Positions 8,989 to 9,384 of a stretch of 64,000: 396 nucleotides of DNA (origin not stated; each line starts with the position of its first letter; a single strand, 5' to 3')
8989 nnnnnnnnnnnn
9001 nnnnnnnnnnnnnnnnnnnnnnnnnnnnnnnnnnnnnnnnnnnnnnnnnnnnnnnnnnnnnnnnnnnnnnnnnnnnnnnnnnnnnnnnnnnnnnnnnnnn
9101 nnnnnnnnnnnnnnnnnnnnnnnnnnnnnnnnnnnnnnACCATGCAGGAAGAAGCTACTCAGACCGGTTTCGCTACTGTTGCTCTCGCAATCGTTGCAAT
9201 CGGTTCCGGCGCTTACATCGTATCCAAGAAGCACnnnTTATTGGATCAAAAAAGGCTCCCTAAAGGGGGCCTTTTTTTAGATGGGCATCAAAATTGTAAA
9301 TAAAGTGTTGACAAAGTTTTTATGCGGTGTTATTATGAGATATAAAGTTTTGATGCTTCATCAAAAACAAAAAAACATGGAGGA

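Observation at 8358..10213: Two adjacent surface-protein genes built as cassettes, with near-identical 5' and 3' modules around unrelated middles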

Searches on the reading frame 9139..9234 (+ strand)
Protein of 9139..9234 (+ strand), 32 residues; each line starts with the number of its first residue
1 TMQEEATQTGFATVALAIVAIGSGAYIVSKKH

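Call 63: search_protein_families(library=ncbifam, proteins=[window:9139-9234:+], max_evalue=10)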
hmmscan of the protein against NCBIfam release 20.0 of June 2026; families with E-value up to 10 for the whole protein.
seq(32 aa): 2 families
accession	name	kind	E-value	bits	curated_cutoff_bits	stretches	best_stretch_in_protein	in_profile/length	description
TIGR03065.1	srtB_sig_QVPTGV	subfamily_domain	0.00088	18.9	21.35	1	14-31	14-31/32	QVPTGV class sortase B protein-sorting domain-containing protein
NF033846.1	Rumino_NPXTG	domain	0.016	15.5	23.5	1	8-31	3-28/30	NPXTG-anchored protein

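Call 64: search_protein_families(library=pfam, proteins=[window:9139-9234:+], max_evalue=0.01)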
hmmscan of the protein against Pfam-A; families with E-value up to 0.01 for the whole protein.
seq(32 aa): 0 families
